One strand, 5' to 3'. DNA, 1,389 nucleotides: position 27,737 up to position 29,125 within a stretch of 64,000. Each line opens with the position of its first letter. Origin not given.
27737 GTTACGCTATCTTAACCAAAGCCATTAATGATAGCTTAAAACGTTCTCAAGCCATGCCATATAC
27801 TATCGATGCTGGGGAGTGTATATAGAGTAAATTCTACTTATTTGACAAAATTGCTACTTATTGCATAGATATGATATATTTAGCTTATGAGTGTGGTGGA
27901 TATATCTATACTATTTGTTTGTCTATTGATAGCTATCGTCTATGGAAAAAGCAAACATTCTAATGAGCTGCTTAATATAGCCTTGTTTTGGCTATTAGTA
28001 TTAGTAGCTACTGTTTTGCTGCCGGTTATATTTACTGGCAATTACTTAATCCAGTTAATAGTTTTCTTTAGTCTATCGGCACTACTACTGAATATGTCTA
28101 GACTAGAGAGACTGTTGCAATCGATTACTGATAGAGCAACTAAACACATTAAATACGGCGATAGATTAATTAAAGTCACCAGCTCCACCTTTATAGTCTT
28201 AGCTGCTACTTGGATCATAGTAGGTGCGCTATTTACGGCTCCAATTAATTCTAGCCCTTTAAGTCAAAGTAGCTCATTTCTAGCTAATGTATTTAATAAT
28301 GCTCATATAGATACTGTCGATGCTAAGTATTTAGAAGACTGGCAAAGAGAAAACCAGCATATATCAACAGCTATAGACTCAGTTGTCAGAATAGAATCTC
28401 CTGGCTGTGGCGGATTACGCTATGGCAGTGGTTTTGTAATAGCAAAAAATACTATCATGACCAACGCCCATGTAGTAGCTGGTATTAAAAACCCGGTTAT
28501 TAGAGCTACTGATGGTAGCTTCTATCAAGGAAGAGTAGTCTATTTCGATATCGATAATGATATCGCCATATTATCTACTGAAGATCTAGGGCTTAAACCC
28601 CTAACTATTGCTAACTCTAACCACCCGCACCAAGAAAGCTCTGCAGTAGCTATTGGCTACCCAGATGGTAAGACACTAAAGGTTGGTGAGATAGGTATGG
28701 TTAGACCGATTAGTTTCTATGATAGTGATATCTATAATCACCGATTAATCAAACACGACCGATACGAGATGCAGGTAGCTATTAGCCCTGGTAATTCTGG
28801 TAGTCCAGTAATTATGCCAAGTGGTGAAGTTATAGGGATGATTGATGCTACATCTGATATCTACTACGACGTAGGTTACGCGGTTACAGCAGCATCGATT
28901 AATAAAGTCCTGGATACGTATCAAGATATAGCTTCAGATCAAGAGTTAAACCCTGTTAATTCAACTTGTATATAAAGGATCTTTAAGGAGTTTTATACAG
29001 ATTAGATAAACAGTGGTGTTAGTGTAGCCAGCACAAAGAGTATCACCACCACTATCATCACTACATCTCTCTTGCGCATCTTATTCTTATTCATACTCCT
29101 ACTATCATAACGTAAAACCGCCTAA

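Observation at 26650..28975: Tandem paralogous CvpA-fused trypsin-like serine proteases (MarP/Rv3671c architecture)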

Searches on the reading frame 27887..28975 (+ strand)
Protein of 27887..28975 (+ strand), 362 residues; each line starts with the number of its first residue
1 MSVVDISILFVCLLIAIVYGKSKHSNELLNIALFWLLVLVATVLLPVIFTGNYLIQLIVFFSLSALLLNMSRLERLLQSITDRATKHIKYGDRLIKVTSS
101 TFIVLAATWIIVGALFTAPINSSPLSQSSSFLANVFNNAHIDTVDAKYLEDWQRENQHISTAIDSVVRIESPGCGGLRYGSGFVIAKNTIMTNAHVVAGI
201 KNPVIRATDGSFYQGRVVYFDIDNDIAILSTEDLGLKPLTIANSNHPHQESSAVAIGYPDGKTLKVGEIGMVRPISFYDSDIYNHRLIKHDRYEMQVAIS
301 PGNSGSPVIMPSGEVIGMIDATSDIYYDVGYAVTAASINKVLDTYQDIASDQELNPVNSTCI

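Call 3: search_protein_families(library=pfam, proteins=[window:27887-28975:+], max_evalue=0.1)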
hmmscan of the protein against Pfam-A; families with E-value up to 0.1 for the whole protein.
window:27887-28975:+ (362 aa): 4 families
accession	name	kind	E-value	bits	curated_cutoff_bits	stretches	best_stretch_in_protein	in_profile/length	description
PF13365.12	Trypsin_2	-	6.4e-25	89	27.6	1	180-318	1-144/144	Trypsin-like peptidase domain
PF00089.32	Trypsin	-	1.7e-11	44.8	20.6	1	172-320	13-196/220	Trypsin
PF02907.21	Peptidase_S29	-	0.0093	16.2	25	1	295-322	101-128/149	Hepatitis C virus NS3 protease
PF05579.19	Peptidase_S32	-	0.047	13.3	24.7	0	300-318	206-224/297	Equine arteritis virus serine endopeptidase S32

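Call 4: search_protein_families(library=ncbifam, proteins=[window:27887-28975:+], max_evalue=0.1)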
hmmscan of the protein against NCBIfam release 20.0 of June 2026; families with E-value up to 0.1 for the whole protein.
window:27887-28975:+ (362 aa): 14 families
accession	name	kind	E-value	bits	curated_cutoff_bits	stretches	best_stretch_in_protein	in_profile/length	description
NF033740.0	MarP_fam_protase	equivalog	1.4e-48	165.9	250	1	134-347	164-379/390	MarP family serine protease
NF041521.1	HhoA_HhoB_HtrA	equivalog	1.4e-21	77.2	450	1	179-343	58-221/335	HhoA/HhoB/HtrA family serine endopeptidase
TIGR02037.1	degP_htrA_DO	subfamily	6.1e-19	68.2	416.2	1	178-344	60-226/434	Do family serine endopeptidase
NF047968.1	SerProtHtrA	equivalog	8.7e-15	54.9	470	1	179-340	88-251/357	serine protease HtrA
TIGR02038.1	protease_degS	equivalog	9.6e-11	41.4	422.95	1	179-321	79-217/351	outer membrane-stress sensor serine endopeptidase DegS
NF008147.1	PRK10898.1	equivalog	1.5e-10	40.8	408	1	178-320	78-216/352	outer membrane-stress sensor serine endopeptidase DegS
NF053637.1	SerProtHtrAspr2045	equivalog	3.3e-10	39.4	650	1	187-320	112-252/394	serine protease HtrA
NF008189.1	PRK10942.1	equivalog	1.8e-09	36.6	720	1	180-321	115-254/477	serine endoprotease DegP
NF007526.1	PRK10139.1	equivalog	1.7e-08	33.6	756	1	179-333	92-247/456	serine endoprotease DegQ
NF050055.1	SerProtHtrAMycob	equivalog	7e-07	28.5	800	1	152-344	201-405/502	serine protease HtrA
NF040960.1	MamE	equivalog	7.6e-06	24.8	800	1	180-336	124-284/659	magnetosome formation protease MamE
NF045847.1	MGA1079_SerProt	subfamily_domain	0.016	13.5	400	1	287-339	809-861/903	MGA_1079 family surface serine endopeptidase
NF041810.1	Avs1b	equivalog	0.056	10.5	1500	1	178-263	18-110/1931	AVAST type 1 anti-phage system protease Avs1b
TIGR03753.1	blh_monoox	subfamily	0.09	12.4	95.25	0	6-123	135-237/260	beta-carotene 15,15'-dioxygenase, Brp/Blh family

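Call 7: search_solved_structures(query=window:27887-28975:+, show_alignments=2, max_evalue=0.001)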
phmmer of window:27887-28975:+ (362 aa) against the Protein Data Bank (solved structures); distinct sequences matched with E-value up to 0.001: 110 (the best 60 are shown).
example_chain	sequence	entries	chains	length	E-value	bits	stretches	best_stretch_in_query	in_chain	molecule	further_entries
3k6z_A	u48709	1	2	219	5.1e-20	75.1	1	160-338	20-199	POSSIBLE MEMBRANE-ASSOCIATED SERINE PROTEASE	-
3k6y_A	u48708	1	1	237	6.4e-20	74.7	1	160-338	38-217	POSSIBLE MEMBRANE-ASSOCIATED SERINE PROTEASE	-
3lt3_A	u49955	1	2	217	1.3e-19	73.8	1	160-338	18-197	POSSIBLE MEMBRANE-ASSOCIATED SERINE PROTEASE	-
1l1j_A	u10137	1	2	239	1.4e-12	50.7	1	179-345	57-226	heat shock protease HtrA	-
5b6l_A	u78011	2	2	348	1.4e-12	50.6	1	179-336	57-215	Putative serine protease HhoA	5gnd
5t63_A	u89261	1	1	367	1.5e-12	50.5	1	179-336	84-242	Putative serine protease HhoA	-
5t69_A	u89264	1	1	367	3.9e-12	49.1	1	179-336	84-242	Putative serine protease HhoA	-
5ilb_A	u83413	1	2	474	3e-11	46.2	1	179-346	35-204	Protease Do-like 2, chloroplastic,Protease Do-like 9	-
4fln_A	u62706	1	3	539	3.7e-11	45.9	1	179-346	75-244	Protease Do-like 2, chloroplastic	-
22kg_A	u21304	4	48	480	4.4e-11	45.7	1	179-319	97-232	Probable periplasmic serine endoprotease DegP-like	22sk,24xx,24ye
8k2y_A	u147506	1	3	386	4.6e-11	45.6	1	179-327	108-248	serine endoprotease DegP-like protein MucD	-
3qo6_A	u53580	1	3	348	5.4e-11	45.4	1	180-343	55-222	Protease Do-like 1, chloroplastic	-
3pv4_A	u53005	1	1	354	2.5e-10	43.2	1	178-348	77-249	DegQ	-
3pv2_A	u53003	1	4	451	4.4e-10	42.4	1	178-348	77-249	DegQ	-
3nwu_A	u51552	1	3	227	4.6e-10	42.3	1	179-347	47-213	Serine protease HTRA1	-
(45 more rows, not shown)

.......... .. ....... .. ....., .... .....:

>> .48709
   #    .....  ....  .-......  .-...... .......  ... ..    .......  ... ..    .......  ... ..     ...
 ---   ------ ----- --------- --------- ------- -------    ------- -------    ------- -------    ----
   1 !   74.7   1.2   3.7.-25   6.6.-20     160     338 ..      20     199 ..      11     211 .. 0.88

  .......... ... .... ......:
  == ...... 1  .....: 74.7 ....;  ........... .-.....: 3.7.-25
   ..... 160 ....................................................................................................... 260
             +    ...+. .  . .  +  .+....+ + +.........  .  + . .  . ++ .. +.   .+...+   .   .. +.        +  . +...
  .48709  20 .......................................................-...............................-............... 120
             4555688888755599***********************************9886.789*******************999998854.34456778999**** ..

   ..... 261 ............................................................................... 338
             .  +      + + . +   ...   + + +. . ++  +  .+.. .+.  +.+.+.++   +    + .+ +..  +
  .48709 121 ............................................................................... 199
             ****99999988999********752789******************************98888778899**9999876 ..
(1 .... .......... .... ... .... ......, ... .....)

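Call 13: find_homologous_proteins(query=window:27887-28975:+)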
Query window:27887-28975:+ (362 aa): 3550 proteins with E <= 0.001 among 8000 candidates; the best 120 are listed.
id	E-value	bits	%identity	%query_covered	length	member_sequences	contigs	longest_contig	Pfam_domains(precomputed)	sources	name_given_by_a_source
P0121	1.1e-233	792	100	100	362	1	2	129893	PF13365.13,PF00089.33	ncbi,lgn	ncbi:MAG: trypsin-like peptidase domain-containing protein [Candidatus Saccharimonadales bacterium]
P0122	4.2e-103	363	49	100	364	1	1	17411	PF13365.13,PF00089.33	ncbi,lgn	-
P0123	1.2e-38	151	43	51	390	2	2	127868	PF13365.13,PF02674.23,PF00089.33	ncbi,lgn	-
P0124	2.5e-34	137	30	95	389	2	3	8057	PF13365.13,PF02674.23,PF00089.33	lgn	-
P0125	1.2e-33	135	43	50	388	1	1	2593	PF13365.13,PF02674.23,PF00089.33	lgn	-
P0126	3.1e-33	133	38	52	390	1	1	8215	PF13365.13,PF02674.23,PF00089.33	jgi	jgi:S1-C subfamily serine protease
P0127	7.5e-33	132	43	49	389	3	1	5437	PF13365.13,PF02674.23,PF00089.33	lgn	-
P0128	1.3e-32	131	40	54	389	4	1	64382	PF13365.13,PF02674.23,PF00089.33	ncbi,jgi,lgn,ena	-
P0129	3.3e-32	130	29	96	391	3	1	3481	PF13365.13,PF02674.23,PF00089.33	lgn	-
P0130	1.2e-31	128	39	52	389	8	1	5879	PF13365.13,PF02674.23,PF00089.33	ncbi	-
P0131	2.7e-31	127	42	49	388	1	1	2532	PF13365.13,PF02674.23,PF00089.33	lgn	-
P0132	4.3e-31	126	40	48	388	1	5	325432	PF13365.13,PF02674.23,PF00089.33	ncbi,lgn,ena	-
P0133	6.0e-31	126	43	47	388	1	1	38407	PF13365.13,PF02674.23,PF00089.33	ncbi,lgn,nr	ncbi:MAG TPA: MarP family serine protease [Candidatus Saccharimonadales bacterium]|nr:MarP family se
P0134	9.2e-31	125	42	49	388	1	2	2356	PF13365.13,PF02674.23,PF00089.33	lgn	-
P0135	1.0e-30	125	29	87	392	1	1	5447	PF13365.13,PF02674.23,PF00089.33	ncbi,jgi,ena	jgi:S1-C subfamily serine protease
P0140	6.3e-30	123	38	56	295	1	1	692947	PF13365.13,PF00089.33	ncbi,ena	-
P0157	8.2e-29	119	37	56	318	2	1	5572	PF13365.13,PF00089.33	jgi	jgi:S1-C subfamily serine protease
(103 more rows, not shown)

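Call 19: find_encoding_contigs(protein=P0123, flank=6000, max_places=2)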
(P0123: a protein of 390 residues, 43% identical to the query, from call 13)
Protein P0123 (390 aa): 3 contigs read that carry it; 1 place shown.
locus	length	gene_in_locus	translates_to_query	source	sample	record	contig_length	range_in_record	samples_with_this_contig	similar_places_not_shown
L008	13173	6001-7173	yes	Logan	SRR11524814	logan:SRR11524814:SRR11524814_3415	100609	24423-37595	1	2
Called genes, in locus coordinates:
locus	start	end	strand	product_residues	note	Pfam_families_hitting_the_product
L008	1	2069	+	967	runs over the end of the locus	PF00133:tRNA-synt_1, PF09334:tRNA-synt_1g (weak), PF13603:tRNA-synt_1_2 (faint), PF08264:Anticodon_1, PF19302:DUF5915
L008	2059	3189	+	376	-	PF01098:FTSW_RODA_SPOVE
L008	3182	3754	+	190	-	PF00565:SNase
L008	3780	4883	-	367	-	-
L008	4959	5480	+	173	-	-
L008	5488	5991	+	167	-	-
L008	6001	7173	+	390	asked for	PF02674:Colicin_V, PF00089:Trypsin, PF13365:Trypsin_2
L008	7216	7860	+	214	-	PF03807:F420_oxidored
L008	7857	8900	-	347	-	-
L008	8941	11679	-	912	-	PF00873:ACR_tran, PF03176:MMPL (faint), PF00873:ACR_tran, PF02355:SecD_SecF_C (weak), PF00873:ACR_tran, PF02355:SecD_SecF_C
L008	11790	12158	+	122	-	-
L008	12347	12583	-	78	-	-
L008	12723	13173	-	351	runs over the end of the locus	PF02129:Peptidase_S15 (weak), PF20434:BD-FAE, PF00561:Abhydrolase_1, PF12146:Hydrolase_4, PF12697:Abhydrolase_6 (weak), PF00326:Peptidase_S9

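Call 42: find_encoding_contigs(protein=P0121, flank=3000, max_places=4)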
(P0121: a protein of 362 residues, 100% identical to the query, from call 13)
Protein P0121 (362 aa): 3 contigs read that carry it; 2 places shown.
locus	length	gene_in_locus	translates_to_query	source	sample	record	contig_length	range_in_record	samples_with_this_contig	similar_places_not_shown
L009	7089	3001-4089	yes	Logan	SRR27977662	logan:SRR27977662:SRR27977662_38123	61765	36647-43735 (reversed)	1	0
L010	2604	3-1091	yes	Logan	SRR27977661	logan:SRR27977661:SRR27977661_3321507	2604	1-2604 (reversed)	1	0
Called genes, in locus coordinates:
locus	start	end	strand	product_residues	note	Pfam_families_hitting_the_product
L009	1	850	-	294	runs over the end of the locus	PF00188:CAP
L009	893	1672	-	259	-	PF13240:Zn_Ribbon_1 (weak), PF03703:bPH_2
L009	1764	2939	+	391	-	PF02674:Colicin_V, PF00089:Trypsin, PF13365:Trypsin_2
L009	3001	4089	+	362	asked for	PF00089:Trypsin, PF13365:Trypsin_2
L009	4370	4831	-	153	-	-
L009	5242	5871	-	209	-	-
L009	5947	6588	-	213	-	PF00565:SNase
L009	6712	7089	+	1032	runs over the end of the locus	PF15418:DUF4625 (faint), PF17957:Big_7 (faint), PF13750:Big_3_3 (faint), PF19077:Big_13 (faint), PF12245:Big_3_2 (weak), PF18962:Por_Secre_tail (faint), PF07495:Y_Y_Y (faint), PF22352:K319L-like_PKD, +1 more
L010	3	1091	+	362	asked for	PF00089:Trypsin, PF13365:Trypsin_2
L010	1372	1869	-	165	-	-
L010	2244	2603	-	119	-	?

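Call 43: list_cluster_members(proteins=[P0121, P0122, P0001, P0003])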
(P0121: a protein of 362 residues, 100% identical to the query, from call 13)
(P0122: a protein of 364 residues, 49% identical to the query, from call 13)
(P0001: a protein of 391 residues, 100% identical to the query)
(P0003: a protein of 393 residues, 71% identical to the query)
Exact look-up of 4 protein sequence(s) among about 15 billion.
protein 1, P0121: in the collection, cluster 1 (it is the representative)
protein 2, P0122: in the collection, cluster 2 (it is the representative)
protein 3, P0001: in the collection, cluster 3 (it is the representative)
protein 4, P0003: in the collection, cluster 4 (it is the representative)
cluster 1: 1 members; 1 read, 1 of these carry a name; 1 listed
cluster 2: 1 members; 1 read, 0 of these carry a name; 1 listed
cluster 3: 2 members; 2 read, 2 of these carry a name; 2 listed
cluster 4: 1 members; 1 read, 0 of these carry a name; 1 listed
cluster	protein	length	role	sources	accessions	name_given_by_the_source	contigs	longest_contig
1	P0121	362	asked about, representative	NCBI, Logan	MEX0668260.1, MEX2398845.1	MAG: trypsin-like peptidase domain-containing protein [Candidatus Saccharimonadales ...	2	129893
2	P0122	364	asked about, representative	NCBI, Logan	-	-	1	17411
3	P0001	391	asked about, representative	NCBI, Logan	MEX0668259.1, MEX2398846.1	MAG: MarP family serine protease [Candidatus Saccharimonadales bacterium]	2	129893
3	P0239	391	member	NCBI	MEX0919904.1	MAG: MarP family serine protease [Candidatus Saccharimonadales bacterium]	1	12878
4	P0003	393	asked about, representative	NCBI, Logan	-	-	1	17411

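Call 47: predict_structure(alignment_id=A1)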
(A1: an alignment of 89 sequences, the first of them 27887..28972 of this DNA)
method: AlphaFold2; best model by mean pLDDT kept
length: 362 residues; sequences in the alignment: 89
mean_pLDDT: 84.1   pTM: 0.69
mean pLDDT of the five models: 84.1, 82.6, 80.6, 80.1, 79.3
residues with pLDDT >= 90: 180; 70-90: 123; 50-70: 38; < 50: 21
segments of 3 or more residues with pLDDT < 50: 119-130, 132-140
pLDDT, mean of each block of 10 residues (from residue 1): 78 78 73 81 87 88 84 69 69 79 79 65 42 46 57 82 97 91 98 96 96 97 97 97 76 93 94 92 94 94 96 95 92 96 94 84 89
secondary structure, 60 per line:
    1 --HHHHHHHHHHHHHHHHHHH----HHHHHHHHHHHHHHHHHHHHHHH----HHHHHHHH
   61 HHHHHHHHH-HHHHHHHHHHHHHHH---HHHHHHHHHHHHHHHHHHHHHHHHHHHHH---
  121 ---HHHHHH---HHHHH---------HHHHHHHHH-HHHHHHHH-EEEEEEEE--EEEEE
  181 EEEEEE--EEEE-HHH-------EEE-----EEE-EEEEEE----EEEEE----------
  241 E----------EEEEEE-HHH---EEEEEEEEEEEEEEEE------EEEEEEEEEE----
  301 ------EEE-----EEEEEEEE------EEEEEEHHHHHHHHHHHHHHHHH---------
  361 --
elements in order: H3-21 H26-48 H53-69 H71-85 H89-117 H124-129 H133-137 H147-155 H157-164 E166-173 E176-186 E189-192 E204-206 E212-214 E216-221 E226-230 E252-257 E265-280 E287-296 E307-309 E315-322 E329-334 H335-351

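Call 50: fold_search(model_id=the predicted structure, library=pdb)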
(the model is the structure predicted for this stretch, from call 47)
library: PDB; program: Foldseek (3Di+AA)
matches with E <= 10: 1825; with E <= 0.001: 1625
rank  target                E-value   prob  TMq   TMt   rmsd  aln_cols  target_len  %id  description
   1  3k6y                  1.8e-19  1.00  0.54  0.85   2.1       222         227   28  Crystal structure of Rv3671c protease from M. tuberculosis, active form (released 2010-10-13)
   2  3lt3_A                4.2e-17  1.00  0.48  0.83   2.9       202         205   29  Crystal structure of Rv3671c from M. tuberculosis H37Rv, Ser343Ala mutant, inactive form (released 2010-11-03)
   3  3k6z_B                3.6e-16  1.00  0.49  0.87   2.3       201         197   28  Crystal structure of Rv3671c protease, inactive form (released 2010-10-13)
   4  3k6z_A                5.0e-16  1.00  0.49  0.87   2.2       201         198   29  Crystal structure of Rv3671c protease, inactive form (released 2010-10-13)
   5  3lt3_B                1.3e-15  1.00  0.47  0.82   2.9       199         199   29  Crystal structure of Rv3671c from M. tuberculosis H37Rv, Ser343Ala mutant, inactive form (released 2010-11-03)
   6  3qo6_C                6.5e-15  1.00  0.49  0.54   4.2       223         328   24  Crystal structure analysis of the plant protease Deg1 (released 2011-05-04)
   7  3lgv_B                1.1e-14  1.00  0.46  0.78   4.8       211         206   22  H198P mutant of the DegS-deltaPDZ protease (released 2010-08-25)
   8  3lh3_A                1.1e-14  1.00  0.45  0.76   5.3       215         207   21  DFP modified DegS delta PDZ (released 2010-08-25)
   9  5jd8                  1.9e-14  1.00  0.43  0.57   4.0       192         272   23  Crystal structure of the serine endoprotease from Yersinia pestis (released 2016-05-04)
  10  3lgv_A                2.4e-14  1.00  0.44  0.77   5.0       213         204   22  H198P mutant of the DegS-deltaPDZ protease (released 2010-08-25)
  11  4ynn_B                2.6e-14  1.00  0.47  0.43   2.9       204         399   25  Structure of Legionella pneumophila DegQ (S190A variant) (released 2015-06-24)
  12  4ynn_A                2.6e-14  1.00  0.46  0.42   3.1       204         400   25  Structure of Legionella pneumophila DegQ (S190A variant) (released 2015-06-24)
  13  3qo6_B                3.0e-14  1.00  0.49  0.53   4.2       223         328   24  Crystal structure analysis of the plant protease Deg1 (released 2011-05-04)
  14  2qf0_F                3.0e-14  1.00  0.46  0.77   4.8       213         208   21  Structure of the delta PDZ truncation of the DegS protease (released 2007-12-11)
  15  3otp_F                3.4e-14  1.00  0.48  0.46   2.8       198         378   23  Crystal structure of the DegP dodecamer with a model substrate (released 2011-01-19)
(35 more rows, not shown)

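Call 51: find_encoding_contigs(protein=P0140, flank=4000, max_places=1)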
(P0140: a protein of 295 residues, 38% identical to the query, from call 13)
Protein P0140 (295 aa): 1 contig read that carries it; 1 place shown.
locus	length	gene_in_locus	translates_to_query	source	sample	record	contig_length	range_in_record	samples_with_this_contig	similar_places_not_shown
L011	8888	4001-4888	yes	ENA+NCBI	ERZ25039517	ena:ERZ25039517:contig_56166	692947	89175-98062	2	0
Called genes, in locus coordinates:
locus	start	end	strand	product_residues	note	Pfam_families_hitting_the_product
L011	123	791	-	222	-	PF01555:N6_N4_Mtase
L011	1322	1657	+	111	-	-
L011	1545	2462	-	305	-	-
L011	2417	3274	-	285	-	-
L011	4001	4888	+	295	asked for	PF00089:Trypsin, PF13365:Trypsin_2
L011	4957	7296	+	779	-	PF19291:TREH_N, PF00723:Glyco_hydro_15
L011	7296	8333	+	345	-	PF00753:Lactamase_B, PF12706:Lactamase_B_2 (weak)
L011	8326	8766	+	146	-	PF00903:Glyoxalase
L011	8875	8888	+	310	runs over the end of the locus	PF05345:He_PIG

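Call 52: find_encoding_contigs(protein=P0157, flank=4000, max_places=1)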
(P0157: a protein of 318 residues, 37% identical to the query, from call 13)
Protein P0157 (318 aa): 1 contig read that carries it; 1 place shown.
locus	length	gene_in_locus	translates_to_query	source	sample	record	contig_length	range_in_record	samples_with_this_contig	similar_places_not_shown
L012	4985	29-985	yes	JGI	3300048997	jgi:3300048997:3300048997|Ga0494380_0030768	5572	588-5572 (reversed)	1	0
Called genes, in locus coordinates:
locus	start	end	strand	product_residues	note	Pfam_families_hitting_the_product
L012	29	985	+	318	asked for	PF00089:Trypsin, PF13365:Trypsin_2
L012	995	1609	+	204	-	PF07884:VKOR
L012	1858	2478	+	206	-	-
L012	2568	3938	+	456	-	PF01566:Nramp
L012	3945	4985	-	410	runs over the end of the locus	PF12704:MacB_PCD, PF02687:FtsX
